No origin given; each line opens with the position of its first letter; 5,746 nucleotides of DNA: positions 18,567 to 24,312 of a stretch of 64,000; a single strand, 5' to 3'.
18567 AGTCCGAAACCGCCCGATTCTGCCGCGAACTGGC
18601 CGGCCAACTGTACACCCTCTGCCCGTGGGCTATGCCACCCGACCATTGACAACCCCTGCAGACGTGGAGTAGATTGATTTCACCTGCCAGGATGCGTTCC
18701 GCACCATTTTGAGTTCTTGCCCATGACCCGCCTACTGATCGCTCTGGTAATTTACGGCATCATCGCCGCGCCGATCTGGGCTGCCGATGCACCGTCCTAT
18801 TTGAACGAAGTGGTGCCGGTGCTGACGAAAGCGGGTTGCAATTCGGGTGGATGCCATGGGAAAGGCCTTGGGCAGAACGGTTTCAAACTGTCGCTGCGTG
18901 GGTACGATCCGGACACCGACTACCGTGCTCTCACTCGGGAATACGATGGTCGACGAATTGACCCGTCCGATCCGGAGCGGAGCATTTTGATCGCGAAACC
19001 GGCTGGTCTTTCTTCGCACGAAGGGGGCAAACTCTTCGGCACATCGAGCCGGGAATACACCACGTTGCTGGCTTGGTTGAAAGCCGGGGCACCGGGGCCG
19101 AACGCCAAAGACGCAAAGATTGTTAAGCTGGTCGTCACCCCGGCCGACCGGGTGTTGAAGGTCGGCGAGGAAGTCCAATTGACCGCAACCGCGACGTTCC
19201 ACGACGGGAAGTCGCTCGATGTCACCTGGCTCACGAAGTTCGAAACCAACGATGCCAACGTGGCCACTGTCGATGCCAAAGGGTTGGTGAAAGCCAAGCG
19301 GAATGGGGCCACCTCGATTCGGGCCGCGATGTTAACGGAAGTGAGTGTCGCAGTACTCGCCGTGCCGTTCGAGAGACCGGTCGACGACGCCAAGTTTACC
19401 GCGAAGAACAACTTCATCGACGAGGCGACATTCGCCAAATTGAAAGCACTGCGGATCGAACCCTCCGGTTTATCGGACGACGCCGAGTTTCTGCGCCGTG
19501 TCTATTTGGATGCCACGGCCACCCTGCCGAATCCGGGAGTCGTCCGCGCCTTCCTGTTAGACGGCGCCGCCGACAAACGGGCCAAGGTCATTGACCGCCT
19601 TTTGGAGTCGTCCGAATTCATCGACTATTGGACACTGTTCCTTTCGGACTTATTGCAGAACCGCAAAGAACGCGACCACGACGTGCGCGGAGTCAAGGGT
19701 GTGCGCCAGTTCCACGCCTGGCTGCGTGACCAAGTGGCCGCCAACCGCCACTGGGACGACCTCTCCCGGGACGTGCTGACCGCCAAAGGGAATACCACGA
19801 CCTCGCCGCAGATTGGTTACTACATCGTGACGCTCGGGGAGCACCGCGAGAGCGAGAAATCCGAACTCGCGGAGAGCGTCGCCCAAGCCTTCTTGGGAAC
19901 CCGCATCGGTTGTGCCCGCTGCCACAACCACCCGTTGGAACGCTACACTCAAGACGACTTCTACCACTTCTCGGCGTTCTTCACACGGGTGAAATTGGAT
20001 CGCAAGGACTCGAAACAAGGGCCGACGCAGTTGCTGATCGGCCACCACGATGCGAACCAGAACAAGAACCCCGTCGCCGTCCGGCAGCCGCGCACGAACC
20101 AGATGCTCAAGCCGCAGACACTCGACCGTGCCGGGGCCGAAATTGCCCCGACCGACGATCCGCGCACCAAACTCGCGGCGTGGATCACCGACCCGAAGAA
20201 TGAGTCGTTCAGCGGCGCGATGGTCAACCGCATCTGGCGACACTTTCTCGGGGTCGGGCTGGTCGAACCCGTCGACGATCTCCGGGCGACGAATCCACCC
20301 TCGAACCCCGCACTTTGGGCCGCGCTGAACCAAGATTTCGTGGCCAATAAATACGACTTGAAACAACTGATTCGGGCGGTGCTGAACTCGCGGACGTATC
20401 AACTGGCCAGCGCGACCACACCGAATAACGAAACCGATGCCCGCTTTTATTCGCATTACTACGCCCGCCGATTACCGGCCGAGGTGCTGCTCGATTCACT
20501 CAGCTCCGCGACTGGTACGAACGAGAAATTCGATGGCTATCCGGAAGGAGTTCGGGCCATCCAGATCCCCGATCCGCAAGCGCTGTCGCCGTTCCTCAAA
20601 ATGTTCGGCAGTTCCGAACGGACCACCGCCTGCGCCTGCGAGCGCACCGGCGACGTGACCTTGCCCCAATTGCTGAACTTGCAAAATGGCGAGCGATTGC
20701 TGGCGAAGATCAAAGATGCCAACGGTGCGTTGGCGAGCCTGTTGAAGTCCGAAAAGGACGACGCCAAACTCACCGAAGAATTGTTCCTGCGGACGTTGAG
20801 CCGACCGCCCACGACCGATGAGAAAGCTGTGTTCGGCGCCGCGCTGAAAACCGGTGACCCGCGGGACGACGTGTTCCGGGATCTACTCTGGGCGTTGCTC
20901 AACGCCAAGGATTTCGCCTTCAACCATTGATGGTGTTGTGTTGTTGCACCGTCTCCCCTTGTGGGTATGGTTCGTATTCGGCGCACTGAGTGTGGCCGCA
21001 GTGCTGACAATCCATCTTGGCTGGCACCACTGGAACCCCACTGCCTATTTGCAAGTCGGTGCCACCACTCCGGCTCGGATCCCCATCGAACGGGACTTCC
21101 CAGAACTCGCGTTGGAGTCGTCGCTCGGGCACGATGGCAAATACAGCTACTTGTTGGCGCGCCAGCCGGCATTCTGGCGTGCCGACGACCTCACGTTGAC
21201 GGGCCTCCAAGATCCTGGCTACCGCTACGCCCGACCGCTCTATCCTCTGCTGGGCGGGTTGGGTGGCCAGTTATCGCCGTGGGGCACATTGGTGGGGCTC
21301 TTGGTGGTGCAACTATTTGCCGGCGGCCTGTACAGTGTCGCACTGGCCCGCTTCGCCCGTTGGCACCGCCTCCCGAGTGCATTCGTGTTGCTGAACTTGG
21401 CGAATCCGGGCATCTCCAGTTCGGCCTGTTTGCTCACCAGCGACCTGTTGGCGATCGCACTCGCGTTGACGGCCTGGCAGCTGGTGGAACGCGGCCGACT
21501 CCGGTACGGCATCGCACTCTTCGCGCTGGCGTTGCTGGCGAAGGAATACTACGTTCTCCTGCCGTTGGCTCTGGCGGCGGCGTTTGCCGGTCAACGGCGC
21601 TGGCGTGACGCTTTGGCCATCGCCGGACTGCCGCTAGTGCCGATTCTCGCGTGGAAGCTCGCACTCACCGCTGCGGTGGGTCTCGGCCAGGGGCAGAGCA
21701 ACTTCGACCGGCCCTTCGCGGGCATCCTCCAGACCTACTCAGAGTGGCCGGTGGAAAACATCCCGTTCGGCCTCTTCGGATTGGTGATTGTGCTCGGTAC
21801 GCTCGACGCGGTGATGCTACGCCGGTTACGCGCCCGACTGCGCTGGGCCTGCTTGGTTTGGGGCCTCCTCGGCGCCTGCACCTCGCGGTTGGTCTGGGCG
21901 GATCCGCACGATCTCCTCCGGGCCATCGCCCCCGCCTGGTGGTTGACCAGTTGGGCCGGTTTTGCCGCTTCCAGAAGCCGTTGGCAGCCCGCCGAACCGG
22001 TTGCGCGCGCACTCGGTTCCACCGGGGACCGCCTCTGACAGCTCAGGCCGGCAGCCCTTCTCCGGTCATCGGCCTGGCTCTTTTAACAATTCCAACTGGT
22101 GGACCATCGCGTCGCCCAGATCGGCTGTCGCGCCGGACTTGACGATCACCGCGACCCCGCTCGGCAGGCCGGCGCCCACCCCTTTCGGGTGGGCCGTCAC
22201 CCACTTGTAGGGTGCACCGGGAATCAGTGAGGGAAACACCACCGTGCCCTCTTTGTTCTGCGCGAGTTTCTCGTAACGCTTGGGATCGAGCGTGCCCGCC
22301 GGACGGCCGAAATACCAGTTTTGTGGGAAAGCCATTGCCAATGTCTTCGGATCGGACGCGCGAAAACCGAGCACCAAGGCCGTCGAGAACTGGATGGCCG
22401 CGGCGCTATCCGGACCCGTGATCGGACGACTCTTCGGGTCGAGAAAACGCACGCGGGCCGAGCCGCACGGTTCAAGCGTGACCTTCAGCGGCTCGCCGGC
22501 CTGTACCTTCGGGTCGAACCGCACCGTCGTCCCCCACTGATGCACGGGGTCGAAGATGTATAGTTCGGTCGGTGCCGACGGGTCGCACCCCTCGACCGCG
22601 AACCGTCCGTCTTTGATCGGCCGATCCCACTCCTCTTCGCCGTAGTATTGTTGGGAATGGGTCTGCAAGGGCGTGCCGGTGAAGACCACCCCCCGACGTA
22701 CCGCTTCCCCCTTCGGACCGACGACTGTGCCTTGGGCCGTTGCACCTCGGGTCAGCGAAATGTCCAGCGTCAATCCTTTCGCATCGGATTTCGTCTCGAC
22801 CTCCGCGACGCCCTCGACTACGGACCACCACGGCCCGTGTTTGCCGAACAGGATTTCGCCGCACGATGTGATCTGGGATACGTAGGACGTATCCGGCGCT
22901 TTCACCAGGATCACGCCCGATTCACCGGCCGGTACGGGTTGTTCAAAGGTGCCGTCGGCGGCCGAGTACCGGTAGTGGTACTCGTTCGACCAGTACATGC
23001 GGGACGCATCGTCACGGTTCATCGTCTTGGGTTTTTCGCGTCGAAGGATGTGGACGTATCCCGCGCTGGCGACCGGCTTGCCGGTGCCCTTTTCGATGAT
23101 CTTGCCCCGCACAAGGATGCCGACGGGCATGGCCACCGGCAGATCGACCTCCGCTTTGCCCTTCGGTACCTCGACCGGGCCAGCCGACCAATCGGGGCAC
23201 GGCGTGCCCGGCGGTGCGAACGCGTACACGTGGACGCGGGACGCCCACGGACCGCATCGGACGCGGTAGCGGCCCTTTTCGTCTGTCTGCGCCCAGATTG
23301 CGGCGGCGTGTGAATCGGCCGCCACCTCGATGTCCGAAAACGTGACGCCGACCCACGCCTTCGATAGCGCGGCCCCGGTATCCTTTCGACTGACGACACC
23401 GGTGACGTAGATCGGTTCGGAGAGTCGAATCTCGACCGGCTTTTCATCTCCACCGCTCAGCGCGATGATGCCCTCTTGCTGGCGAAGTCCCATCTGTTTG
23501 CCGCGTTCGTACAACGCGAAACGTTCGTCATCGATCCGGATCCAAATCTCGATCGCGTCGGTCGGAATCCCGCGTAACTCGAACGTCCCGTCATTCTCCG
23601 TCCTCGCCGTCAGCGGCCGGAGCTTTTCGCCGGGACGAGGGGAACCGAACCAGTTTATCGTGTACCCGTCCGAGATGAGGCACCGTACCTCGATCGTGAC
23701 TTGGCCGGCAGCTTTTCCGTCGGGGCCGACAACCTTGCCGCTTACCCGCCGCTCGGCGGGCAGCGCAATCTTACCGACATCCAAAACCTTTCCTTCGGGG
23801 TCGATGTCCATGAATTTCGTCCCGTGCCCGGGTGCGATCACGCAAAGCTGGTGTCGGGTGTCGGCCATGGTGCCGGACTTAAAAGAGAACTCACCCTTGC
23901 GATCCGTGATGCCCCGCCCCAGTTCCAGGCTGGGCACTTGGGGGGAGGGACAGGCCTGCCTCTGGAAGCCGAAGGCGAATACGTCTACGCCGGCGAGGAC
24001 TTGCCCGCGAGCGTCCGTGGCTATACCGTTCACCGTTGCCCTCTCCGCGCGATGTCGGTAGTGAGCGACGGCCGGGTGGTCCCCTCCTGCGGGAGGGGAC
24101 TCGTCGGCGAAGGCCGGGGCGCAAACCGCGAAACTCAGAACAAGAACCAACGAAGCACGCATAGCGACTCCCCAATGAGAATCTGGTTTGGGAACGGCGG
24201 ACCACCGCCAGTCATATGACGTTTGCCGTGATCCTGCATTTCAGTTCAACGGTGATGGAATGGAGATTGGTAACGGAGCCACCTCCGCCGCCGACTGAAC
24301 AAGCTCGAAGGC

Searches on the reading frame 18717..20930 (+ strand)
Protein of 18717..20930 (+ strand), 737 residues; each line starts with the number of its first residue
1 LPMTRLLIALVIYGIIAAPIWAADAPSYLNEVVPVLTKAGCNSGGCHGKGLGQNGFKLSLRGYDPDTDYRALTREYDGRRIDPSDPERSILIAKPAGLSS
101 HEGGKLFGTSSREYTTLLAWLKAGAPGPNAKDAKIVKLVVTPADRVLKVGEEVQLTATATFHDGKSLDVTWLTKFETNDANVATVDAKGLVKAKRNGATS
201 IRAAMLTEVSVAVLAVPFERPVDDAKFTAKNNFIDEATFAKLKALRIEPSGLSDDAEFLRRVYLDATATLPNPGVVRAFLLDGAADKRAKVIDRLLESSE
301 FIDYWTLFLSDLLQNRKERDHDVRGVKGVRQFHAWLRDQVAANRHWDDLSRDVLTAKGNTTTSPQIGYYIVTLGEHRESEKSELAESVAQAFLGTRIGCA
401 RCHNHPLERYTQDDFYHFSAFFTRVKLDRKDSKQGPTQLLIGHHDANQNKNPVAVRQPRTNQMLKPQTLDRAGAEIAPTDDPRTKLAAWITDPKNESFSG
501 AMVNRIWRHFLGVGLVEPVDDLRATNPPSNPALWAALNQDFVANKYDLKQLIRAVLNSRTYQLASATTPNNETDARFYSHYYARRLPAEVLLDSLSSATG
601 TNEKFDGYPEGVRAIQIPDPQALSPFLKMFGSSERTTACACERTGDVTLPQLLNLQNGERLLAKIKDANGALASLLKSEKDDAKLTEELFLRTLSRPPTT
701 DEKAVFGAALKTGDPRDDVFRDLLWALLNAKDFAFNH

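Call 46: search_protein_families(library=pfam, proteins=[window:18717-20930:+], max_evalue=0.00001)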
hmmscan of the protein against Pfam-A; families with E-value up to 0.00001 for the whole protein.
window:18717-20930:+ (737 aa): 3 families
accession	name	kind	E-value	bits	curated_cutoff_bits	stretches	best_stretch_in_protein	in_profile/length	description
PF07587.16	PSD1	-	5.5e-44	150.8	28.5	1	483-706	2-240/244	Protein of unknown function (DUF1553)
PF07583.16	PSCyt2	-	1.6e-41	143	29.8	1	234-425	2-207/209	Protein of unknown function (DUF1549)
PF02368.24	Big_2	-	1.4e-08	35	22.8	1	140-203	7-66/79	Bacterial Ig-like domain (group 2)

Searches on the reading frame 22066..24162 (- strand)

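Call 46: search_protein_families(library=pfam, proteins=[window:22066-24162:-], max_evalue=0.00001)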
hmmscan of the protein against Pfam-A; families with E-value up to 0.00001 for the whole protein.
window:22066-24162:- (698 aa): 1 family
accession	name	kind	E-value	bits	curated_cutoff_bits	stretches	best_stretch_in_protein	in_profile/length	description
PF13620.12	CarboxypepD_reg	-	6.4e-06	26.9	32.3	0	43-113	1-59/82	Carboxypeptidase regulatory-like domain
